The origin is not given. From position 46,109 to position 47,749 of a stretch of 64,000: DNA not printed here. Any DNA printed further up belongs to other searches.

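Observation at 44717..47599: Rieske / cytochrome b / membrane-anchored octahaem cytochrome c operon (bc-type complex with a multihaem partner instead of cytochrome c1)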

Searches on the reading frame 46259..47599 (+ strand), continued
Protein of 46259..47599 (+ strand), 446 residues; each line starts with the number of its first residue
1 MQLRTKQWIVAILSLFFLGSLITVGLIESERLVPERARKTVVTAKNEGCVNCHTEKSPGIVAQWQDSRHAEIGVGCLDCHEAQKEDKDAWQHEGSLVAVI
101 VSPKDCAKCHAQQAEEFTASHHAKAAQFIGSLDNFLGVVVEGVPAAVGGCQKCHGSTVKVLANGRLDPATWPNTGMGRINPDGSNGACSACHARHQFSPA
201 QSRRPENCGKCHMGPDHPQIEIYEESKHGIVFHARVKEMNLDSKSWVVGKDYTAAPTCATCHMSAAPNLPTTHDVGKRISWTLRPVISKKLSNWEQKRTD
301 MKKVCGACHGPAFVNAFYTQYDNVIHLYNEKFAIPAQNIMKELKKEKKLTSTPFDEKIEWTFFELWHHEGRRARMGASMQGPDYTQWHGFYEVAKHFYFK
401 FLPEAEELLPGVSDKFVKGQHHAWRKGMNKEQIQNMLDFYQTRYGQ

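Call 6: find_homologous_proteins(query=window:46259-47599:+)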
Query window:46259-47599:+ (446 aa): 8000 proteins with E <= 0.001 among 8000 candidates; the best 120 are listed.
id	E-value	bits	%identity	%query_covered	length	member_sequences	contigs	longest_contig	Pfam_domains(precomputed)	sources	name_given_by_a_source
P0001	2.9e-290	981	89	100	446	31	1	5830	PF09699.16,PF14537.12,PF13435.12,PF13447.12,PF14522.12,PF22113.2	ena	-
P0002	1.4e-265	899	81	100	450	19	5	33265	PF09699.16,PF14537.12,PF13435.12,PF13447.12,PF14522.12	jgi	jgi:hypothetical protein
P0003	7.3e-253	857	78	100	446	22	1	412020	PF09699.16,PF14537.12,PF13435.12,PF13447.12,PF14522.12,PF22113.2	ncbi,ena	-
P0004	7.3e-252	854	77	100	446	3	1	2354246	PF09699.16,PF14537.12,PF13435.12,PF13447.12,PF14522.12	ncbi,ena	-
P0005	5.9e-231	785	71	100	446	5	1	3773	PF14537.12,PF13435.12,PF13447.12,PF14522.12,PF22113.2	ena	-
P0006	1.1e-201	688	64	99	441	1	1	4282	PF09699.16,PF14537.12,PF13435.12,PF13447.12,PF14522.12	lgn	-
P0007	3.8e-201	687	64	99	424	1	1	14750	PF09699.16,PF14537.12,PF13435.12,PF13447.12,PF14522.12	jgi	-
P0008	2.0e-199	681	64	98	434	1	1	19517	PF09699.16,PF14537.12,PF13435.12,PF13447.12,PF14522.12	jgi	-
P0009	2.8e-199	681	64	98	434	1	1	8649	PF09699.16,PF14537.12,PF13435.12,PF13447.12,PF14522.12,PF22113.2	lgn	-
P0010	9.4e-199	679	65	91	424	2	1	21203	PF09699.16,PF14537.12,PF13435.12,PF13447.12,PF14522.12,PF22113.2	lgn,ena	-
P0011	1.3e-198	678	62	98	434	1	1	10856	PF09699.16,PF14537.12,PF13435.12,PF13447.12,PF14522.12,PF22113.2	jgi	jgi:hypothetical protein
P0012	3.2e-198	677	65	95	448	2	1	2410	PF09699.16,PF14537.12,PF13435.12,PF13447.12,PF14522.12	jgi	-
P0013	4.1e-198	677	67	91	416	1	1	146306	PF09699.16,PF14537.12,PF13435.12,PF13447.12,PF14522.12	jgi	jgi:hypothetical protein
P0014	6.1e-197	673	66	89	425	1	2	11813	PF14537.12,PF13435.12,PF13447.12,PF14522.12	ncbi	ncbi:MAG: multiheme c-type cytochrome [candidate division Zixibacteria bacterium]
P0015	1.6e-196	671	68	89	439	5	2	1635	PF14537.12,PF13435.12,PF13447.12,PF14522.12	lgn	-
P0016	1.7e-196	671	64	95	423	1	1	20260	PF09699.16,PF14537.12,PF13435.12,PF13447.12,PF14522.12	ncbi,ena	-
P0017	2.1e-196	671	66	91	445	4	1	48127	PF09699.16,PF14537.12,PF13435.12,PF13447.12,PF14522.12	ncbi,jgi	jgi:hypothetical protein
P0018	8.1e-196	669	65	92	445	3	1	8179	PF09699.16,PF14537.12,PF13435.12,PF13447.12,PF14522.12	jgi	-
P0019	1.3e-195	669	61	100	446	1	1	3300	PF09699.16,PF14537.12,PF13435.12,PF13447.12,PF14522.12,PF22113.2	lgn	-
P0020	2.8e-195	667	66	91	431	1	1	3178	PF13435.12,PF13447.12,PF14522.12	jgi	jgi:hypothetical protein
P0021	3.3e-195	667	63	97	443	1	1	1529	PF14537.12,PF13435.12,PF13447.12,PF14522.12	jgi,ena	-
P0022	4.7e-195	667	64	92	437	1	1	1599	PF09699.16,PF14537.12,PF13435.12,PF13447.12,PF14522.12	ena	-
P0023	8.6e-195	666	62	100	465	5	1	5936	PF09699.16,PF13435.12,PF13447.12,PF14522.12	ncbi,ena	-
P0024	2.1e-194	665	63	99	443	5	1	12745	PF13435.12,PF13447.12,PF14522.12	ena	-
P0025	4.7e-194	663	66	89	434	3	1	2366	PF14537.12,PF13435.12,PF13447.12,PF14522.12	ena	-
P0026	5.8e-194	663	60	96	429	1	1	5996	PF14537.12,PF13435.12,PF03264.20,PF13447.12,PF14522.12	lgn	-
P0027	1.4e-193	662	61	98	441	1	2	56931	PF09699.16,PF14537.12,PF13435.12,PF13447.12,PF14522.12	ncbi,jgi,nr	ncbi:MAG: hypothetical protein C4534_03880 [Gaiellales bacterium]|nr:MAG: hypothetical protein C4534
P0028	1.6e-193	662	62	100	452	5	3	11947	PF14537.12,PF13435.12,PF13447.12,PF14522.12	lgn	-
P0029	4.0e-193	660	62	98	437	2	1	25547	PF14537.12,PF13435.12,PF13447.12,PF14522.12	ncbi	-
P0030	6.4e-193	660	60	98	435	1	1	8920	PF13435.12,PF13447.12,PF14522.12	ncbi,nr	ncbi:MAG: cytochrome C552 [Nitrospirae bacterium]|nr:cytochrome C552 [Nitrospirota bacterium]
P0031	1.0e-192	659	62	98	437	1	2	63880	PF09699.16,PF14537.12,PF13435.12,PF13447.12,PF14522.12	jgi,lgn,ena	-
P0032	1.0e-192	659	59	100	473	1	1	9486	PF09699.16,PF14537.12,PF13435.12,PF22678.2,PF13447.12,PF14522.12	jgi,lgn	jgi:hypothetical protein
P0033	1.6e-192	658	61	100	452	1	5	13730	PF14537.12,PF13435.12,PF13447.12,PF14522.12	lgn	-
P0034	1.7e-192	658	60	100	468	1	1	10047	PF09699.16,PF14537.12,PF13435.12,PF13447.12,PF14522.12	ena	-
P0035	4.5e-192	657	60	100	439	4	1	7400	PF14537.12,PF13435.12,PF13447.12,PF14522.12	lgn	-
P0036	5.9e-192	656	65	90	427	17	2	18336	PF14537.12,PF13435.12,PF13447.12,PF14522.12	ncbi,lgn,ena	-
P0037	7.8e-192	656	60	100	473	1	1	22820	PF09699.16,PF14537.12,PF13435.12,PF13447.12,PF14522.12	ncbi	-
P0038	7.9e-192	656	65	90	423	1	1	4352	PF09699.16,PF13435.12,PF13447.12,PF14522.12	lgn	-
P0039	2.5e-191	654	61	100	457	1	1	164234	PF09699.16,PF14537.12,PF13435.12,PF13447.12,PF14522.12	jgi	-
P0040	4.0e-191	654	60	97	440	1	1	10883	PF09699.16,PF14537.12,PF13435.12,PF13447.12,PF14522.12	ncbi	ncbi:MAG: multiheme c-type cytochrome [bacterium]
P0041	4.4e-191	654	60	100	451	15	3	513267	PF14537.12,PF13435.12,PF13447.12,PF14522.12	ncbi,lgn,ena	-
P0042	4.6e-191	653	63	94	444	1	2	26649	PF09699.16,PF14537.12,PF13435.12,PF13447.12,PF14522.12,PF22113.2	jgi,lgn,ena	jgi:hypothetical protein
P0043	7.0e-191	653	63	90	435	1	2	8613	PF14537.12,PF13435.12,PF13447.12,PF14522.12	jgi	-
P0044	7.6e-191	653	65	91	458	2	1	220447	PF09699.16,PF14537.12,PF13435.12,PF13447.12,PF14522.12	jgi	jgi:hydroxylamine dehydrogenase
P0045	8.4e-191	653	61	100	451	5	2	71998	PF09699.16,PF14537.12,PF13435.12,PF13447.12,PF14522.12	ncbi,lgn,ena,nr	ncbi:MAG TPA: hypothetical protein ENK54_01410 [Thiotrichales bacterium]|nr:hypothetical protein [Th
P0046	1.9e-190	651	59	100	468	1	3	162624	PF09699.16,PF14537.12,PF13435.12,PF13447.12,PF14522.12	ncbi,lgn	ncbi:MAG: multiheme c-type cytochrome [Thermoanaerobaculia bacterium]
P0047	2.3e-190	651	60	99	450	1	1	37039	PF09699.16,PF14537.12,PF13435.12,PF13447.12,PF14522.12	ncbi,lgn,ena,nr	ncbi:MAG TPA: cytochrome C552 [Deltaproteobacteria bacterium]|nr:cytochrome C552 [Deltaproteobacteri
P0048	3.4e-190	651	61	98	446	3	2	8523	PF14537.12,PF13435.12,PF13447.12,PF14522.12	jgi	jgi:hydroxylamine dehydrogenase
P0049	3.5e-190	651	65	91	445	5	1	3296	PF14537.12,PF13435.12,PF13447.12,PF14522.12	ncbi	-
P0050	3.6e-190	651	60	100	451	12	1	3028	PF14537.12,PF13435.12,PF13447.12,PF14522.12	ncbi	-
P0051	1.4e-189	649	62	97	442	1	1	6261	PF09699.16,PF13435.12,PF13447.12,PF14522.12,PF22113.2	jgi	jgi:hypothetical protein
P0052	1.5e-189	648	61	100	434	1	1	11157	PF09699.16,PF14537.12,PF13435.12,PF13447.12,PF14522.12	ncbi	-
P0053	1.5e-189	648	60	100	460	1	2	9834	PF09699.16,PF14537.12,PF13435.12,PF13447.12,PF14522.12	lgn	-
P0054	1.8e-189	648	65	90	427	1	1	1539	PF09699.16,PF14537.12,PF13435.12,PF13447.12,PF14522.12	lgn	-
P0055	2.2e-189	648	59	100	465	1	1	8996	PF13435.12,PF13447.12,PF14522.12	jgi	jgi:hypothetical protein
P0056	2.6e-189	648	61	100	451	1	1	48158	PF14537.12,PF13435.12,PF13447.12,PF14522.12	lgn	-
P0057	2.8e-189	648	60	100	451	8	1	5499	PF09699.16,PF14537.12,PF13435.12,PF13447.12,PF14522.12,PF22113.2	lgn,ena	-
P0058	3.3e-189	647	62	97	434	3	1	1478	PF09699.16,PF14537.12,PF13435.12,PF13447.12,PF14522.12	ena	-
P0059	4.1e-189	647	60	99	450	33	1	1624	PF09699.16,PF14537.12,PF13435.12,PF13447.12,PF14522.12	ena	-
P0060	6.3e-189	646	61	100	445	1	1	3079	PF14537.12,PF13435.12,PF13447.12,PF14522.12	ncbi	-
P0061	6.7e-189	646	63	91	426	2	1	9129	PF14537.12,PF13435.12,PF13447.12,PF14522.12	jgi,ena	jgi:hypothetical protein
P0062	6.9e-189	646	60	99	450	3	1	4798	PF09699.16,PF14537.12,PF13435.12,PF13447.12,PF14522.12,PF22113.2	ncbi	-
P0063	7.7e-189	646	64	89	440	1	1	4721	PF09699.16,PF14537.12,PF13435.12,PF13447.12,PF14522.12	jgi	jgi:hydroxylamine dehydrogenase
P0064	8.9e-189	646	61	93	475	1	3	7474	PF09699.16,PF14537.12,PF13435.12,PF13447.12,PF14522.12,PF22113.2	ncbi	-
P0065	9.6e-189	646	64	91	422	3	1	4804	PF09699.16,PF14537.12,PF13435.12,PF13447.12,PF14522.12,PF22113.2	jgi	jgi:hydroxylamine dehydrogenase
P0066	9.8e-189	646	60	97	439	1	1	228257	PF09699.16,PF14537.12,PF13435.12,PF13447.12,PF14522.12,PF22113.2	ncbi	-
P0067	1.0e-188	646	61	98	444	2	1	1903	PF09699.16,PF14537.12,PF13435.12,PF13447.12,PF14522.12,PF22113.2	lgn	-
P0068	1.2e-188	646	59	100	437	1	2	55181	PF09699.16,PF14537.12,PF13435.12,PF13447.12,PF14522.12,PF22113.2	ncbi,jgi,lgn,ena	-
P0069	1.3e-188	645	60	100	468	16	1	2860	PF09699.16,PF14537.12,PF13435.12,PF13447.12,PF14522.12,PF22113.2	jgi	jgi:hydroxylamine dehydrogenase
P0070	1.8e-188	645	62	97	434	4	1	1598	PF09699.16,PF13435.12,PF13447.12,PF14522.12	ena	-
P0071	1.9e-188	645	60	99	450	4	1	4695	PF09699.16,PF14537.12,PF13435.12,PF13447.12,PF14522.12,PF22113.2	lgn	-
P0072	2.3e-188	645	60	100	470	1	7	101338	PF09699.16,PF13435.12,PF13447.12,PF14522.12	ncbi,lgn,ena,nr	ncbi:hypothetical protein H8D30_03330 [bacterium]|nr:hypothetical protein [bacterium]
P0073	2.4e-188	644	62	95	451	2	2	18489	PF09699.16,PF14537.12,PF13435.12,PF13447.12,PF14522.12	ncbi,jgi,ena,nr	ncbi:MAG TPA: multiheme c-type cytochrome [bacterium]|nr:multiheme c-type cytochrome [bacterium]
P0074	3.9e-188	644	60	100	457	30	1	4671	PF09699.16,PF14537.12,PF13435.12,PF13447.12,PF14522.12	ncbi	ncbi:MAG: multiheme c-type cytochrome [Thermoanaerobaculum sp.]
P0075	4.0e-188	644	59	99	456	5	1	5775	PF09699.16,PF14537.12,PF13435.12,PF13447.12,PF14522.12,PF22113.2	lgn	-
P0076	5.3e-188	643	59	100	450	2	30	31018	PF09699.16,PF14537.12,PF13435.12,PF13447.12,PF14522.12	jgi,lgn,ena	-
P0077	5.9e-188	643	63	89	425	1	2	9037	PF09699.16,PF14537.12,PF13435.12,PF13447.12,PF14522.12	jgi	jgi:hydroxylamine dehydrogenase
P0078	6.9e-188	643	60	98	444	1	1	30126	PF09699.16,PF14537.12,PF13435.12,PF13447.12,PF14522.12,PF22113.2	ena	-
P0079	7.3e-188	643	60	99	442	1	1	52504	PF09699.16,PF14537.12,PF13435.12,PF22678.2,PF13447.12,PF14522.12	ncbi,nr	ncbi:MAG: cytochrome C552 [Deltaproteobacteria bacterium]|nr:cytochrome C552 [Deltaproteobacteria ba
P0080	8.4e-188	643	60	97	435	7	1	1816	PF09699.16,PF13435.12,PF13447.12,PF14522.12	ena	-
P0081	8.8e-188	643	59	98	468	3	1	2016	PF09699.16,PF14537.12,PF13435.12,PF13447.12,PF14522.12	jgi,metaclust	metaclust:\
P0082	9.2e-188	643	64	92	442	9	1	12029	PF09699.16,PF13435.12,PF13447.12,PF14522.12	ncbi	-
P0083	1.1e-187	642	60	100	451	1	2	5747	PF09699.16,PF13435.12,PF13447.12,PF14522.12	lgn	-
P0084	1.2e-187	642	63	92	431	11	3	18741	PF13435.12,PF13447.12,PF14522.12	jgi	-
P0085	1.3e-187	642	64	91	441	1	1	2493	PF13435.12,PF13447.12,PF14522.12,PF22113.2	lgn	-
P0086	1.4e-187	642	62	96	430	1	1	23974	PF14537.12,PF13435.12,PF13447.12,PF14522.12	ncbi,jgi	jgi:hydroxylamine dehydrogenase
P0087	1.5e-187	642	60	95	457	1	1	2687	PF09699.16,PF14537.12,PF13435.12,PF13447.12,PF14522.12,PF22113.2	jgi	jgi:hypothetical protein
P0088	1.6e-187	642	60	99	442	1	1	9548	PF09699.16,PF14537.12,PF13435.12,PF22678.2,PF13447.12,PF14522.12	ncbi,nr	ncbi:MAG: cytochrome C552 [Deltaproteobacteria bacterium]|nr:cytochrome C552 [Deltaproteobacteria ba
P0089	1.7e-187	642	64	90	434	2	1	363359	PF09699.16,PF13435.12,PF13447.12,PF14522.12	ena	-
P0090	1.8e-187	642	59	99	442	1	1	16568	PF09699.16,PF14537.12,PF13435.12,PF13447.12,PF14522.12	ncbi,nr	ncbi:MAG TPA: cytochrome C552 [Deltaproteobacteria bacterium]|nr:cytochrome C552 [Deltaproteobacteri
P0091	2.1e-187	641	62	91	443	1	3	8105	PF09699.16,PF14537.12,PF13435.12,PF13447.12,PF14522.12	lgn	-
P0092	2.3e-187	641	64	91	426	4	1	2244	PF09699.16,PF14537.12,PF13435.12,PF13447.12,PF14522.12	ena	-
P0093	2.4e-187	641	63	91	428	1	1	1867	PF13435.12,PF13447.12,PF14522.12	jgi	jgi:hypothetical protein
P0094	2.7e-187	641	60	100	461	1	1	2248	PF09699.16,PF14537.12,PF13435.12,PF13447.12,PF14522.12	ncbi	-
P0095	2.9e-187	641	60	100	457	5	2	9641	PF09699.16,PF13435.12,PF13447.12,PF14522.12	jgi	jgi:hypothetical protein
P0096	3.0e-187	641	61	97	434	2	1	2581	PF09699.16,PF14537.12,PF13435.12,PF13447.12,PF14522.12,PF22113.2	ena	-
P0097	3.1e-187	641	64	89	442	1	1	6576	PF14537.12,PF13435.12,PF13447.12,PF14522.12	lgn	-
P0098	3.6e-187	641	60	97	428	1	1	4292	PF13435.12,PF13447.12,PF14522.12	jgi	jgi:hypothetical protein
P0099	3.7e-187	641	59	100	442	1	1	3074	PF13435.12,PF13447.12,PF14522.12,PF22113.2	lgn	-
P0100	5.1e-187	640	59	100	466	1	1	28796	PF09699.16,PF14537.12,PF13435.12,PF13447.12,PF14522.12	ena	-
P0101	6.0e-187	640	63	92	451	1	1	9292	PF09699.16,PF14537.12,PF13435.12,PF13447.12,PF14522.12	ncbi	-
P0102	6.2e-187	640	59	99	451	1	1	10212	PF09699.16,PF14537.12,PF13435.12,PF13447.12,PF14522.12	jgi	jgi:hypothetical protein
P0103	6.3e-187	640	61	97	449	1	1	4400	PF09699.16,PF14537.12,PF13435.12,PF13447.12,PF14522.12,PF22113.2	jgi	jgi:hypothetical protein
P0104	6.5e-187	640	58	99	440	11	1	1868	PF09699.16,PF14537.12,PF13435.12,PF02335.21,PF13447.12,PF14522.12,PF22113.2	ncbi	-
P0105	6.9e-187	640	64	91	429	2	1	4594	PF09699.16,PF13435.12,PF13447.12,PF14522.12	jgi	jgi:multi-heme cytochrome with CxxCH motif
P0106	8.2e-187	639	59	100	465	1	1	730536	PF09699.16,PF14537.12,PF13435.12,PF13447.12,PF14522.12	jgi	jgi:hydroxylamine dehydrogenase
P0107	1.1e-186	639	58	100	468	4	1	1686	PF09699.16,PF14537.12,PF13435.12,PF13447.12,PF14522.12,PF22113.2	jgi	jgi:nitrate/TMAO reductase-like tetraheme cytochrome c subunit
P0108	1.1e-186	639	63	91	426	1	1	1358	PF14537.12,PF13435.12,PF13447.12,PF14522.12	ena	-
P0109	1.1e-186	639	59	99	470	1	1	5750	PF09699.16,PF14537.12,PF13435.12,PF13447.12,PF14522.12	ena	-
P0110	1.2e-186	639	61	98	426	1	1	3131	PF14537.12,PF13435.12,PF13447.12,PF14522.12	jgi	-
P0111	1.5e-186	639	59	100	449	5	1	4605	PF13435.12,PF13447.12,PF14522.12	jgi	jgi:hydroxylamine dehydrogenase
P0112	1.6e-186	639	59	99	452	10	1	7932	PF13435.12,PF13447.12,PF14522.12,PF22113.2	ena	-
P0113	1.7e-186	638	59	100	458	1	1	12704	PF09699.16,PF14537.12,PF13435.12,PF13447.12,PF14522.12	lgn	-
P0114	2.2e-186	638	58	100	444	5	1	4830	PF09699.16,PF14537.12,PF13435.12,PF13447.12,PF14522.12,PF22113.2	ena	-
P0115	2.2e-186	638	63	91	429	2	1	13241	PF14537.12,PF13435.12,PF13447.12,PF14522.12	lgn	-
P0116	2.4e-186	638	59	99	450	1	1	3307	PF09699.16,PF14537.12,PF13435.12,PF13447.12,PF14522.12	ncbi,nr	ncbi:MAG: cytochrome C552 [Ignavibacteriales bacterium]|nr:cytochrome C552 [Ignavibacteriales bacter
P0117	2.5e-186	638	63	91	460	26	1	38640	PF09699.16,PF14537.12,PF13435.12,PF13447.12,PF14522.12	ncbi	-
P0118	2.7e-186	638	61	92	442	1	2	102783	PF09699.16,PF14537.12,PF13435.12,PF13447.12,PF14522.12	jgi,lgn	jgi:hypothetical protein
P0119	2.9e-186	638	59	100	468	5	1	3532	PF09699.16,PF14537.12,PF13435.12,PF13447.12,PF14522.12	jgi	-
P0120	3.0e-186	638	60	91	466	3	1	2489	PF09699.16,PF13435.12,PF13447.12,PF14522.12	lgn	-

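Call 14: find_encoding_contigs(protein=window:46259-47599:+, flank=10000, max_places=4)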
Protein window:46259-47599:+ (446 aa): no gene with exactly this product is on record in the collection.

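Call 15: find_related_loci(query=A1, collection=genome_contigs, flank=8000)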
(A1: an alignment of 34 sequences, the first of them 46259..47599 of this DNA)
Query A1 (446 aa) in genome_contigs; peptide patterns used: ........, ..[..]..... (x = any residue, [..] = any of these).
600 stretches matched a pattern (row limit reached: there are more); 594 encode a relative of the query (tblastn E <= 1e-3); the best 80 are kept; 80 distinct loci.
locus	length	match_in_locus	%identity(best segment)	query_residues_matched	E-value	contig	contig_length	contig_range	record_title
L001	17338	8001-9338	86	1-446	0e+0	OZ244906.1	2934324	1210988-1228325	MAG: bacterium isolate 988bfccd-3f86-43f9-a3c1-69845a0f5bc7 genome assembly, chromosome: 1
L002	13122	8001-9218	63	41-446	0e+0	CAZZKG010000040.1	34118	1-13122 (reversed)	MAG TPA_asm: uncultured Gemmatimonadota bacterium isolate binchicken_co275_191 genome assembly, contig: NODE_1334_length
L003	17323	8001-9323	60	15-446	0e+0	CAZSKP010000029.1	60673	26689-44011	MAG TPA_asm: uncultured bacterium isolate binchicken_co294_12 genome assembly, contig: NODE_823_length_60673_cov_7.85063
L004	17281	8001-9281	60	14-446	0e+0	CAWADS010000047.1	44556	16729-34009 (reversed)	MAG: Candidatus Acidoferrales bacterium isolate MFD03726.bin.3.53 genome assembly, contig: contig_54081, whole genome sh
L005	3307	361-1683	59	7-446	0e+0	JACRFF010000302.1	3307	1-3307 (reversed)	MAG: Ignavibacteriales bacterium isolate NC_groundwater_1718_Pr3_B-0.1um_52_8 SR-2_scaffold_141_3104456, whole genome sh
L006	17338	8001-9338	59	2-446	0e+0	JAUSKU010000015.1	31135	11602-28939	MAG: Deltaproteobacteria bacterium isolate E14_metabat.bin.78 E14_k141_951650, whole genome shotgun sequence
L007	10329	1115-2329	63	42-446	0e+0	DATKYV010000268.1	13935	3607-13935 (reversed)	MAG TPA_asm: Terriglobia bacterium isolate SMAG_U14228 k141_1844914, whole genome shotgun sequence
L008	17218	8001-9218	62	42-446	0e+0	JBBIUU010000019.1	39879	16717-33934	MAG: Acidobacteriota bacterium isolate FAS170219_bin_60 NODE_199_length_39879_cov_12.236842, whole genome shotgun sequen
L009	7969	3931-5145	62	42-446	0e+0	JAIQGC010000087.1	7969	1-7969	MAG: Terriglobia bacterium isolate SRVP_33 SRVP18_hole-7m-from-trench_1_80cm_scaffold_2906, whole genome shotgun sequenc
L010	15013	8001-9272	59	9-446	0e+0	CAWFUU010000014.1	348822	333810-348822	MAG: uncultured Acidobacteriaceae bacterium isolate MFD09286.bin.1.47 genome assembly, contig: contig_32136, whole genom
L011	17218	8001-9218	62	42-446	0e+0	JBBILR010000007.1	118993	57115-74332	MAG: Acidobacteriota bacterium isolate STF170223_bin_213 NODE_183_length_118993_cov_15.453909, whole genome shotgun sequ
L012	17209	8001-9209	63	42-444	0e+0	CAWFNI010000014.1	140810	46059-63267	MAG: Candidatus Acidoferrales bacterium isolate MFD06435.bin.2.90 genome assembly, contig: contig_19329, whole genome sh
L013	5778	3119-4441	59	7-446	0e+0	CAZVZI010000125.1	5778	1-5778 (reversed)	MAG TPA_asm: uncultured Thermodesulfobacteriota bacterium isolate SRP062349_co5_66 genome assembly, contig: NODE_9408_le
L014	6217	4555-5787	62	36-446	0e+0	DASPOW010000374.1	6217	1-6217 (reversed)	MAG TPA_asm: Candidatus Methylomirabilota bacterium isolate SMAG_U12157 k141_716866, whole genome shotgun sequence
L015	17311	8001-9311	59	6-446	0e+0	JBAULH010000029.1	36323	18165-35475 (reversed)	MAG: Candidatus Deferrimicrobiaceae bacterium isolate MFD09314_ilm_asm_bin47 k127_56546, whole genome shotgun sequence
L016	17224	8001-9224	62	40-446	0e+0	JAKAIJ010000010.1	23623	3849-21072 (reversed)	MAG: Acidobacteria bacterium isolate WY3.bin21 NODE_3392_length_23623_cov_1.257193, whole genome shotgun sequence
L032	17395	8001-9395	55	1-445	5e-174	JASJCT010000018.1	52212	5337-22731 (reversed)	MAG: Myxococcota bacterium isolate MO_167.B37 MO_167.c_233, whole genome shotgun sequence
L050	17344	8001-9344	54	3-409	3e-166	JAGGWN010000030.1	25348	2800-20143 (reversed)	MAG: Bacteroidales bacterium isolate AUK127 PB_MBMC_081_c_000000000101, whole genome shotgun sequence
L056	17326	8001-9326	54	2-440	6e-165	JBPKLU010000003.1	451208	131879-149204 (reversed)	MAG: Nitrospiraceae bacterium isolate JZ-2_201709_bins_140 JZ-2_201709_bins_140_scaffold_3, whole genome shotgun sequenc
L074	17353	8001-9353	50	9-445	4e-161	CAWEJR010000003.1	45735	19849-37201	MAG: uncultured delta proteobacterium isolate MFD05942.bin.3.322 genome assembly, contig: contig_11010, whole genome sho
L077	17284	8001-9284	55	40-434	2e-160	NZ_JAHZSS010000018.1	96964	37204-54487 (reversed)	Neiella holothuriorum strain 126 NODE_18_length_96964_cov_186.191636, whole genome shotgun sequence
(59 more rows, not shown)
